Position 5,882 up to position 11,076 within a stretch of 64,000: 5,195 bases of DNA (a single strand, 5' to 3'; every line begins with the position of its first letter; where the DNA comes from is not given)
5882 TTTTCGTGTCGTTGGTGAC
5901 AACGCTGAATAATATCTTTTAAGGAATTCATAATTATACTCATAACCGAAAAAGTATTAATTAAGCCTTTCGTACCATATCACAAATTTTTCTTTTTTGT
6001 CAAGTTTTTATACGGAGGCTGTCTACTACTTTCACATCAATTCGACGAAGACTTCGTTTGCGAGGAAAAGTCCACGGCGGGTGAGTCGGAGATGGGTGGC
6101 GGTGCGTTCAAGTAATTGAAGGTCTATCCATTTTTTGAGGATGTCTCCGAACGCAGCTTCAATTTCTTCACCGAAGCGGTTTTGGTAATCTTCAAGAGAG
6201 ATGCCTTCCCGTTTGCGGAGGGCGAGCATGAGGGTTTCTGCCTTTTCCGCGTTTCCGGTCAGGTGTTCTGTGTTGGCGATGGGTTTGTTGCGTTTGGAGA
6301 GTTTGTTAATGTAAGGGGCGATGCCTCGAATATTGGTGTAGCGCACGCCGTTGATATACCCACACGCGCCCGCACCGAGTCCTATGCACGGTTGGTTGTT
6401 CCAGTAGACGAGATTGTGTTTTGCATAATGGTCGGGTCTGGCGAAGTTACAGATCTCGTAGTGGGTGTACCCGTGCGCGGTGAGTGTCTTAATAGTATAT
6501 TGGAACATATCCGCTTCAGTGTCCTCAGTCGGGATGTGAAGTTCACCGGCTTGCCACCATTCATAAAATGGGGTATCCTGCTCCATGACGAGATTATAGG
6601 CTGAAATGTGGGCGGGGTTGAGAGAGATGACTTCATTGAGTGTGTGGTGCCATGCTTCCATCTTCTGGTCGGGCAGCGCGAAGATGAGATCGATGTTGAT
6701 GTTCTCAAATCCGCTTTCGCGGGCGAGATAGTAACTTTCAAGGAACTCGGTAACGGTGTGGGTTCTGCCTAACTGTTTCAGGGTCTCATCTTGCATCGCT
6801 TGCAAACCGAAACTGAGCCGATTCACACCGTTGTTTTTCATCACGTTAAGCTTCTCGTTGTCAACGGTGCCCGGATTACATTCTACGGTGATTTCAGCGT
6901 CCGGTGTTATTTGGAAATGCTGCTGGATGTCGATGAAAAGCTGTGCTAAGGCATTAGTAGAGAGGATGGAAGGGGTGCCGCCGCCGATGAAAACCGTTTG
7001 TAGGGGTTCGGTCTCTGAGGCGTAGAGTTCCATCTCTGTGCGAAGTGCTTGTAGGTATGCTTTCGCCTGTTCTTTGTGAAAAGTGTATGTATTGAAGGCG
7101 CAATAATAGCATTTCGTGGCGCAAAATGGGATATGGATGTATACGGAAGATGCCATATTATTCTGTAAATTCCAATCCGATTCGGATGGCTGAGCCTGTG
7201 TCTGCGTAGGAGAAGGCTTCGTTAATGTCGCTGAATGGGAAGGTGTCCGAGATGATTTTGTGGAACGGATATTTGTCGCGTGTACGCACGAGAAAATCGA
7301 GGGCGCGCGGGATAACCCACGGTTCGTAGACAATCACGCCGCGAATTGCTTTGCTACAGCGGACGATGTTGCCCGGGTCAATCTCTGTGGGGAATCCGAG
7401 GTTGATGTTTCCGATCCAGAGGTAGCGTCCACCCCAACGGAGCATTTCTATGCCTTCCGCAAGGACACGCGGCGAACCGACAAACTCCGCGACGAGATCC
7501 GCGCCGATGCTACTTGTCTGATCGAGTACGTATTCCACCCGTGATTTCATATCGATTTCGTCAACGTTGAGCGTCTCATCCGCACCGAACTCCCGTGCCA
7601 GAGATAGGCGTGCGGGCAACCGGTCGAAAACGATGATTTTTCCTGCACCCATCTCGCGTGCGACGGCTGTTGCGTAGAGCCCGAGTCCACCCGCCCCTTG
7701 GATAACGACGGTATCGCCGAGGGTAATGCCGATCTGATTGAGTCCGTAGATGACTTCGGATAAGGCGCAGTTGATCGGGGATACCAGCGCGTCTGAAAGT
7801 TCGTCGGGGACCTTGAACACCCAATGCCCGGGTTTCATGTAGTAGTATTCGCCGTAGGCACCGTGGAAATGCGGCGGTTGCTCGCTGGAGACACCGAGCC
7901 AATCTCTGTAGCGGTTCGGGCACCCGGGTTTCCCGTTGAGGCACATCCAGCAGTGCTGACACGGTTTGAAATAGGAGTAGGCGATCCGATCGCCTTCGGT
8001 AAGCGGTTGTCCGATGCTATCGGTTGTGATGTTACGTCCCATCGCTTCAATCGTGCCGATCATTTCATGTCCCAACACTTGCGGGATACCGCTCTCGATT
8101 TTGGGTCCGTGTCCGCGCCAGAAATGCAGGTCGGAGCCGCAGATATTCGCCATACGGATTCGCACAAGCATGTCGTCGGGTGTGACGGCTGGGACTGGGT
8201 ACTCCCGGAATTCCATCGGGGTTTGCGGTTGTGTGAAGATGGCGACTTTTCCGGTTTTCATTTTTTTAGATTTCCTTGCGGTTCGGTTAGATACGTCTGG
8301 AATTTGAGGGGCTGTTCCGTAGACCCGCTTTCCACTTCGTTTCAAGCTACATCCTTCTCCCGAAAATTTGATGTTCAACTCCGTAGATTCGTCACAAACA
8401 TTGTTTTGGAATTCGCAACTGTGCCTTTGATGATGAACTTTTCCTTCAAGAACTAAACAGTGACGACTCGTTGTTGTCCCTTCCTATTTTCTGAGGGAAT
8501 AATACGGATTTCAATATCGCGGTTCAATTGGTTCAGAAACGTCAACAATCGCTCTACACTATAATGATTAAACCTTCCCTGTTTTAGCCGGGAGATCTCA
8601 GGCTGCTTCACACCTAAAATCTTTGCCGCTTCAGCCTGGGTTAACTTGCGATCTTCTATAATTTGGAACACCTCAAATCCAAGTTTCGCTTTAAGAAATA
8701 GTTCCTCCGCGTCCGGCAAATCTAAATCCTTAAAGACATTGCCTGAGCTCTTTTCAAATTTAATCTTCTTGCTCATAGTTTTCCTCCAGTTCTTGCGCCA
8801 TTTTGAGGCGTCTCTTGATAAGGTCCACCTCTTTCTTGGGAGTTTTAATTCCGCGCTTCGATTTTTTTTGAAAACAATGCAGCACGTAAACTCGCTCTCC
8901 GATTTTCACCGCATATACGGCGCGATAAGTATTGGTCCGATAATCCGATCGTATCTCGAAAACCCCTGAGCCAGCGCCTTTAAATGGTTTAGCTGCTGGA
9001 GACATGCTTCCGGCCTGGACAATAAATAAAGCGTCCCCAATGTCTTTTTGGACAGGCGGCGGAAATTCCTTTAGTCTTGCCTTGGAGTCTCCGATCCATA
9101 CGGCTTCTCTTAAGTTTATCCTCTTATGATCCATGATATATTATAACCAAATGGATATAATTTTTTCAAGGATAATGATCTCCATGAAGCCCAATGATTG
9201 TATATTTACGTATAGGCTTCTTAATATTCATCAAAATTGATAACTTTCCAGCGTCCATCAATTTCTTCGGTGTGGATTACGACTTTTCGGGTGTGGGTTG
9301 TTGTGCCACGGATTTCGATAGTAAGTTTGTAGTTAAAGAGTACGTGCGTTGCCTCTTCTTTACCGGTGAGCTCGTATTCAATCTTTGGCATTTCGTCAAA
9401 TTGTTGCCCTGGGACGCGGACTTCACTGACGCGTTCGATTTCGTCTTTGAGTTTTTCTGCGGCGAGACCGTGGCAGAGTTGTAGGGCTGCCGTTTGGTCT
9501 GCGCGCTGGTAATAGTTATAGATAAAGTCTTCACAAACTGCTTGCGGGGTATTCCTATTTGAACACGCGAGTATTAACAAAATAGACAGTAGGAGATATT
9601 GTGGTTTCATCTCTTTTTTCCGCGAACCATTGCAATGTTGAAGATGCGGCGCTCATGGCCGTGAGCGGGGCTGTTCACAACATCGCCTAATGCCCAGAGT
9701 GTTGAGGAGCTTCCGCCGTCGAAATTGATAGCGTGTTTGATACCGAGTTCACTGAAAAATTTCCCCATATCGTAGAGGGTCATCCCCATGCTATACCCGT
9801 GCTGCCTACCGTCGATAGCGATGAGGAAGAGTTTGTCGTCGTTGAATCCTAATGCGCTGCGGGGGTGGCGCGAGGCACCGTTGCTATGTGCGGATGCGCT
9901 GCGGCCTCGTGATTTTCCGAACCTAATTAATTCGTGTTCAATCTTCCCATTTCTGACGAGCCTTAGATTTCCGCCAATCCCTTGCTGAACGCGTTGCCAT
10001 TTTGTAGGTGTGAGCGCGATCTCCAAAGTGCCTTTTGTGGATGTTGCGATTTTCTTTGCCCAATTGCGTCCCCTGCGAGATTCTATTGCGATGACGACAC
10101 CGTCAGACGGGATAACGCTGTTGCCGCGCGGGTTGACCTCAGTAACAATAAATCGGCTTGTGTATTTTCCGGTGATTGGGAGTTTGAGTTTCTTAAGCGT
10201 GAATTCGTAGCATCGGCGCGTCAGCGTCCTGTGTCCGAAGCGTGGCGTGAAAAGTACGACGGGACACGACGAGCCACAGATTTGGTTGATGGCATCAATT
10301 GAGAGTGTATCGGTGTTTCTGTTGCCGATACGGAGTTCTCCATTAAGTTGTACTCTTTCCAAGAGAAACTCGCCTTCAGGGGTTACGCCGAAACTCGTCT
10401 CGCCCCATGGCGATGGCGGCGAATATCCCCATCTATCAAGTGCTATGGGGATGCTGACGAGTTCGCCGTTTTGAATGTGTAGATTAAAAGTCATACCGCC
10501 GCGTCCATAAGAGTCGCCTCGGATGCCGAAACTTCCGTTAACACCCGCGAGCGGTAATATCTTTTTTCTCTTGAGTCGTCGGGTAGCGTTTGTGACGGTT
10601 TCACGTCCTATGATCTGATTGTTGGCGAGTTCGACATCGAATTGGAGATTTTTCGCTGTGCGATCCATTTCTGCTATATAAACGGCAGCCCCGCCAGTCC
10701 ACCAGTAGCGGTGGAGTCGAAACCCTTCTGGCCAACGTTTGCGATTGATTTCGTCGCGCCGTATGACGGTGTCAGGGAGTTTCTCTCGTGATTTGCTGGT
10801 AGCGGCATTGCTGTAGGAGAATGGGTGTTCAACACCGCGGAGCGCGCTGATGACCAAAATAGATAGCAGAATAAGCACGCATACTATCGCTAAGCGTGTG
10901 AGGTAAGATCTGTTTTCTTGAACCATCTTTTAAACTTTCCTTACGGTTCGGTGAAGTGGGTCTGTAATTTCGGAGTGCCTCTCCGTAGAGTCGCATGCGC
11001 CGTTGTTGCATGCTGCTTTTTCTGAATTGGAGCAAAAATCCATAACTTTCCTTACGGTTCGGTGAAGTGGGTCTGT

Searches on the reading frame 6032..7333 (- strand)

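Call 57: search_protein_families(library=ncbifam, proteins=[window:6032-7333:-], max_evalue=0.00001)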
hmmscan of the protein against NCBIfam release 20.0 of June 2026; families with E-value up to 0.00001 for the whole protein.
window:6032-7333:- (433 aa): 22 families
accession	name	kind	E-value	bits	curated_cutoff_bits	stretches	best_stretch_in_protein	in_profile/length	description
TIGR00539.1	hemN_rel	equivalog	5.2e-101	338.3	205.4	1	63-423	2-360/361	radical SAM family heme chaperone HemW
NF005133.0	PRK06582.1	equivalog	7.2e-73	245.8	597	1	62-429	12-385/390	coproporphyrinogen III oxidase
TIGR04107.1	rSAM_HutW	equivalog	3.8e-72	243.4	400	1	30-429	8-411/419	heme anaerobic degradation radical SAM methyltransferase ChuW/HutW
NF006067.1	PRK08208.1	equivalog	8.1e-69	232.6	380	1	53-428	27-410/427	STM4012 family radical SAM protein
TIGR03994.1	rSAM_HemZ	equivalog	2.8e-60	204.6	321.4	1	58-292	81-318/401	coproporphyrinogen dehydrogenase HemZ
TIGR00538.1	hemN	equivalog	1.4e-54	185.6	324.95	1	57-427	45-433/454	oxygen-independent coproporphyrinogen III oxidase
NF004567.0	PRK05904.1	equivalog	1.5e-53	182.3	355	1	58-385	3-315/353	coproporphyrinogen III oxidase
NF006385.0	PRK08629.1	equivalog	5.2e-51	173.8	355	1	58-424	49-405/439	coproporphyrinogen III oxidase family protein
NF006061.0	PRK08207.1-4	equivalog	1.2e-45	156.3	702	1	62-292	174-410/501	coproporphyrinogen III oxidase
NF006060.0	PRK08207.1-3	equivalog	1.8e-44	152.3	653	1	57-282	145-379/477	coproporphyrinogen III oxidase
NF006064.0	PRK08207.2-2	equivalog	1.2e-41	143.2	504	1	58-349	141-452/465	coproporphyrinogen III oxidase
NF006062.0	PRK08207.1-5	equivalog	4.2e-36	124.8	1007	1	60-281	147-377/476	coproporphyrinogen III oxidase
NF006059.0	PRK08207.1-1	equivalog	1.1e-35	123.3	1012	1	62-251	172-369/496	coproporphyrinogen III oxidase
NF006066.0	PRK08207.2-5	equivalog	1.7e-34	119.3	1117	1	62-329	191-474/518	coproporphyrinogen III oxidase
NF006065.0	PRK08207.2-4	equivalog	4.2e-33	115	922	1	58-294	165-410/484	coproporphyrinogen III oxidase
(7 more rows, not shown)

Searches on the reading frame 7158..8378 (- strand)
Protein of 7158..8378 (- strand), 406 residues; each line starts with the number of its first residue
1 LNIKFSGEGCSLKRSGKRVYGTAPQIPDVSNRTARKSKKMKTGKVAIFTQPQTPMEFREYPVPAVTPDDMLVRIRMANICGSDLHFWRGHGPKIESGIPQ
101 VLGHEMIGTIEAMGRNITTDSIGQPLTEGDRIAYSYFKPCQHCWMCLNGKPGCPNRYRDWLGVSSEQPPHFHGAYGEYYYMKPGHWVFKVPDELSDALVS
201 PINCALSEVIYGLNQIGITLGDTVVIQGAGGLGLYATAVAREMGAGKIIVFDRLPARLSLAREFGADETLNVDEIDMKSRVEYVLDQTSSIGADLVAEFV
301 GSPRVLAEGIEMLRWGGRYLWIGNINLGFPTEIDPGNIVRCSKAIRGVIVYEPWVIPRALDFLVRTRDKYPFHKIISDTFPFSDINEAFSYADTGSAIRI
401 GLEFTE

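Call 57: search_protein_families(library=ncbifam, proteins=[window:7158-8378:-], max_evalue=0.00001)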
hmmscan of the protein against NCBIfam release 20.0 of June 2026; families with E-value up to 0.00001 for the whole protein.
window:7158-8378:- (406 aa): 20 families
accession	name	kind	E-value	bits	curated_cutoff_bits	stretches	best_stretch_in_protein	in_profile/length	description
TIGR03366.1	HpnZ_proposed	hypoth_equivalog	3.5e-66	223.6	328.1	1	64-385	2-315/315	putative phosphonate catabolism associated alcohol dehydrogenase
NF003808.0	PRK05396.1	equivalog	5.2e-44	150.5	380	1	50-402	8-338/341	L-threonine 3-dehydrogenase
TIGR00692.1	tdh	equivalog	3.9e-41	141.2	458.35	1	51-397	7-333/340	L-threonine 3-dehydrogenase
NF041097.1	keto_inos_dh_IolM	equivalog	1.3e-39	136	450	1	35-327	22-315/389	scyllo-inosose 3-dehydrogenase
NF007489.0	PRK10083.1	equivalog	2.6e-35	122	376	1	49-394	7-325/339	Zn-dependent oxidoreductase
NF010344.0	PRK13771.1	subfamily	5.3e-32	111.1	349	1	44-390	2-318/334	putative alcohol dehydrogenase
NF007375.0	PRK09880.1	equivalog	1.1e-28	100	469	1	67-392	27-330/344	L-idonate 5-dehydrogenase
NF041172.1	AcrlCoa_red_Thmprot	equivalog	1.2e-28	100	500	1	45-389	3-318/334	acryloyl-CoA reductase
TIGR03451.1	mycoS_dep_FDH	equivalog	4.3e-28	98.1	512.9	1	47-399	6-353/358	S-(hydroxymethyl)mycothiol dehydrogenase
NF047908.1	AldhRedAhr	equivalog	3.7e-26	91.8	470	1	49-397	10-327/335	NADPH-dependent aldehyde reductase Ahr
TIGR03989.1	Rxyl_3153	subfamily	9.6e-24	84.3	440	2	187-399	152-365/370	NDMA-dependent alcohol dehydrogenase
NF007642.0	PRK10309.1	equivalog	1.4e-23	83.7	550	1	51-311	8-248/347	galactitol-1-phosphate 5-dehydrogenase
TIGR02818.1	adh_III_F_hyde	equivalog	2.4e-23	82.8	543.95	1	44-402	3-366/368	S-(hydroxymethyl)glutathione dehydrogenase/class III alcohol dehydrogenase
NF006940.0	PRK09422.1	equivalog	7.2e-23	81.1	344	1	53-320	10-257/338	alcohol dehydrogenase AdhP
TIGR02824.1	quinone_pig3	subfamily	2.3e-17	63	296.8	1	173-338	92-252/325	putative NAD(P)H quinone oxidoreductase, PIG3 family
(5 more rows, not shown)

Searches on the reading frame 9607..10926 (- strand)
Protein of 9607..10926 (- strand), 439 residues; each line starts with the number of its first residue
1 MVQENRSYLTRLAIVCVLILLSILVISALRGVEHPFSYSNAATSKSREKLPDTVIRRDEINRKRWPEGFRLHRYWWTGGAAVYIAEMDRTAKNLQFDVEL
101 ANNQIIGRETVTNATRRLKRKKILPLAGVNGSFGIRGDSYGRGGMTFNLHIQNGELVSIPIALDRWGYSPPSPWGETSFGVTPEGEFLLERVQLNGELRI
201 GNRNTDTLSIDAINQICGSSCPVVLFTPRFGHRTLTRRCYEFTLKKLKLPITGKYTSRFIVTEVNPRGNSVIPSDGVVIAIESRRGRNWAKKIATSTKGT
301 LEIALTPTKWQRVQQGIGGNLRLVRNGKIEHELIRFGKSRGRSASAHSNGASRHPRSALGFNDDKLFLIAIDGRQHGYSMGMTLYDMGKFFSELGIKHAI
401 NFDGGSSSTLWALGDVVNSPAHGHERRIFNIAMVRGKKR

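Call 57: search_protein_families(library=ncbifam, proteins=[window:9607-10926:-], max_evalue=0.00001)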
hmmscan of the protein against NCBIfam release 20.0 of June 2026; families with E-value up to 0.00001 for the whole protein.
window:9607-10926:- (439 aa): 0 families

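Call 80: search_protein_families(library=pfam, proteins=[window:9607-10926:-], max_evalue=0.0001)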
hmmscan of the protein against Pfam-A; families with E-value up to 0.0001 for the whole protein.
window:9607-10926:- (439 aa): 1 family
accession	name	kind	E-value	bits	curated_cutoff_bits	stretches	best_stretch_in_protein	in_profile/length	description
PF09992.14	NAGPA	-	2e-32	113.2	25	1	265-434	15-168/169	Phosphodiester glycosidase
